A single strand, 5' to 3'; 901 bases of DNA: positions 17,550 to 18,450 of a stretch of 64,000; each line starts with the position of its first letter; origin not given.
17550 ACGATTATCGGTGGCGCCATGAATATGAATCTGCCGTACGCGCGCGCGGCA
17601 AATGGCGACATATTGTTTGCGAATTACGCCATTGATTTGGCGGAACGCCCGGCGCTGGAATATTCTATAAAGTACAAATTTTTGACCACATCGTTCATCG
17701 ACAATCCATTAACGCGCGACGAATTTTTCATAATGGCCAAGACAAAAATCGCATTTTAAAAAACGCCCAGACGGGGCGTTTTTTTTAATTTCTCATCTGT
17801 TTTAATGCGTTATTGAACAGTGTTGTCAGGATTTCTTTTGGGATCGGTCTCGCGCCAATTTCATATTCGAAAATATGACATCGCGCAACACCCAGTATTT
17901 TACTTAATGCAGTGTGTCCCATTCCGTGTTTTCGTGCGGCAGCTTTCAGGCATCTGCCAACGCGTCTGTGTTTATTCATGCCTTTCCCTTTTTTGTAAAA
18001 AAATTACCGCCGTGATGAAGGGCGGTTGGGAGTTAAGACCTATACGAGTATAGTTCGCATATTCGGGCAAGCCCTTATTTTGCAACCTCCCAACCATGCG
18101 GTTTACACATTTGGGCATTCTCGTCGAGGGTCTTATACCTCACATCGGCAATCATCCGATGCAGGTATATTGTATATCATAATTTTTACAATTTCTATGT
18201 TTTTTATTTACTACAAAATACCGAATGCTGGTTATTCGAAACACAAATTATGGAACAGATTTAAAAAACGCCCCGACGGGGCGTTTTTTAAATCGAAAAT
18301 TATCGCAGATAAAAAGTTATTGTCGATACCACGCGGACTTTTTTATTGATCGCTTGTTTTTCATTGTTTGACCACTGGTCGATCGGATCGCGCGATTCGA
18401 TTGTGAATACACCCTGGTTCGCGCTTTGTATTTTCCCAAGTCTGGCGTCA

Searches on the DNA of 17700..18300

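Call 10: search_rna_families(source=window, start=17700, end=18300, threshold=evalue, max_evalue=1, show_alignments=1)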
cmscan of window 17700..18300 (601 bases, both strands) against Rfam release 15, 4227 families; matches with E-value up to 1: 7.
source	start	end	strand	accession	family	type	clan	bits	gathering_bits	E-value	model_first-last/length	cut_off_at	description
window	18175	18293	+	RF01859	Phe_leader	Cis-reg; leader;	-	33.7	55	0.00085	1-125/125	no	Phenylalanine leader peptide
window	18259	18293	-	RF04134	MIR7504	Gene; miRNA;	-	21.3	83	0.41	1-124/124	no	MIR7504 microRNA precursor family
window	17733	17790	+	RF02063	STnc350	Gene; sRNA;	-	21.2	60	0.19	1-68/68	no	Salmonella enterica sRNA STnc350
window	17758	17820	-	RF02057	STnc40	Gene; sRNA;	-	20.1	45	0.72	1-70/70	no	Salmonella enterica sRNA STnc40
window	17756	17824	-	RF00506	Thr_leader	Cis-reg; leader;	-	18.3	55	0.72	1-118/118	no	Threonine operon leader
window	18194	18287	+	RF02503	Atu_C9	Gene; sRNA;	-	14.8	40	0.12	82-192/192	no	Rhizobiales sRNA Atu_C9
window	17700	17788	+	RF01408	sraL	Gene; sRNA;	-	14.5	39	0.88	58-142/142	5'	sraL Hfq binding RNA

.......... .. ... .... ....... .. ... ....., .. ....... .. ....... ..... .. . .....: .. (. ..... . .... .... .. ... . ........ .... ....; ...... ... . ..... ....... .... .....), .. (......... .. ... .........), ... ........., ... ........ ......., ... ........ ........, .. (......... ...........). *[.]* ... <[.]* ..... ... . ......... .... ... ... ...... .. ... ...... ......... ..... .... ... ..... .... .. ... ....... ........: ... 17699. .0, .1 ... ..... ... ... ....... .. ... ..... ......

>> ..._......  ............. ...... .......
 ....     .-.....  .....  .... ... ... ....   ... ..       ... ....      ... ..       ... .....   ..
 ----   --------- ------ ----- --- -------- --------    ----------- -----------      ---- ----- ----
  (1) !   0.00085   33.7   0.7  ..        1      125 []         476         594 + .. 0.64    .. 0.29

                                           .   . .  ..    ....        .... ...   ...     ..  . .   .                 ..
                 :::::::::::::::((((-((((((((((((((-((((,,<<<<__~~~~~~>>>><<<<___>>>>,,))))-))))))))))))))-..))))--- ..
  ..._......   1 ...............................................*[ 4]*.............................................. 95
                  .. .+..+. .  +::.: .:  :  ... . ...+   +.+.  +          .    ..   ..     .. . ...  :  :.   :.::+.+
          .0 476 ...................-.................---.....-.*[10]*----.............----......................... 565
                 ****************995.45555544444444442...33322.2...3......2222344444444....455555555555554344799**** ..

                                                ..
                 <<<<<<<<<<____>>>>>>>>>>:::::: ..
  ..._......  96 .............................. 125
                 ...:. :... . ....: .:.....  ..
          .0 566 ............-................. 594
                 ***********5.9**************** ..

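Call 107: search_rna_families(source=window, start=17990, end=18175, threshold=evalue, max_evalue=10, show_alignments=2)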
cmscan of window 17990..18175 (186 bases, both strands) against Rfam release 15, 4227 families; matches with E-value up to 10: 3.
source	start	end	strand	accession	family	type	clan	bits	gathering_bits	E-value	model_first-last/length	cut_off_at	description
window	18016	18095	-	RF02221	sRNA-Xcc1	Gene; sRNA;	-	30.4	53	0.00085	1-87/87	no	sRNA-Xcc1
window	17997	18033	+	RF01342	CRISPR-DR32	Gene; CRISPR;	-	15.5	48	3.5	1-37/37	no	CRISPR RNA direct repeat element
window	18036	18069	-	RF00159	snoZ168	Gene; snRNA; snoRNA; CD-box;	-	13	36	5.1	1-82/82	no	Small nucleolar RNA Z168/Z174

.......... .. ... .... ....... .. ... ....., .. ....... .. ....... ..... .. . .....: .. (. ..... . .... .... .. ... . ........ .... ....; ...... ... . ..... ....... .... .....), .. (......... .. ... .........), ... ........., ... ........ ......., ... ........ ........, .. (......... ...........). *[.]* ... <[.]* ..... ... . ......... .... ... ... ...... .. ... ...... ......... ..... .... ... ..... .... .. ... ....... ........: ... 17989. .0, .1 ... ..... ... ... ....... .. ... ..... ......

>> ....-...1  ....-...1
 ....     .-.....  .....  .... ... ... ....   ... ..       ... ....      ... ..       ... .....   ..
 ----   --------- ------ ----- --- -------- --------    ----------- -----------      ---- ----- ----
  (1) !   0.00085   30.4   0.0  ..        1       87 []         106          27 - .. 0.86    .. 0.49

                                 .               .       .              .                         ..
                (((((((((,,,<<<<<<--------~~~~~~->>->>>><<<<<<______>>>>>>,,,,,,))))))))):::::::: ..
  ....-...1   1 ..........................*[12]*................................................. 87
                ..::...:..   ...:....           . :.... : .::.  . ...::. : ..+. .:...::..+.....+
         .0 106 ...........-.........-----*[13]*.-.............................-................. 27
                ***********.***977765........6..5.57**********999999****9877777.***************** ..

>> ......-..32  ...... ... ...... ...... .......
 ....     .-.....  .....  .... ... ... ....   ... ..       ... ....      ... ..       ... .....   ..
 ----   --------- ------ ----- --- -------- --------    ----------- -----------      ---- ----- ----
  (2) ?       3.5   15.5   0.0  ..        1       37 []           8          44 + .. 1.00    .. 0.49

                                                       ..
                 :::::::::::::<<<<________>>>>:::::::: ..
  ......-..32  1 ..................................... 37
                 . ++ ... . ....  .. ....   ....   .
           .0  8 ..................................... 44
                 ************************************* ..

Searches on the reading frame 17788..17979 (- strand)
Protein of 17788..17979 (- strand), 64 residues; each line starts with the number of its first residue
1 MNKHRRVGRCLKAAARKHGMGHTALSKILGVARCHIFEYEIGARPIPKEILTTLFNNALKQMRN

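Call 18: search_protein_families(library=pfam, proteins=[window:17788-17979:-], max_evalue=1)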
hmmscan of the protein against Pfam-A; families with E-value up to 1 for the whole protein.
seq(64 aa): 1 family
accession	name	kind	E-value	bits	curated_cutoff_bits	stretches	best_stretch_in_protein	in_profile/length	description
PF13560.12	HTH_31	-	0.14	12.9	27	1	7-48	2-43/64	Helix-turn-helix domain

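Call 79: search_protein_families(library=phrogs, proteins=[window:17788-17979:-], max_evalue=0.01)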
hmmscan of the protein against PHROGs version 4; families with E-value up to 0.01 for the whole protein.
seq(64 aa): 1 family
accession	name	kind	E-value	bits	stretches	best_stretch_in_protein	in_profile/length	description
phrog_2439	-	transcription regulation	0.00052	20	1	8-55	9-56/367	transcriptional regulator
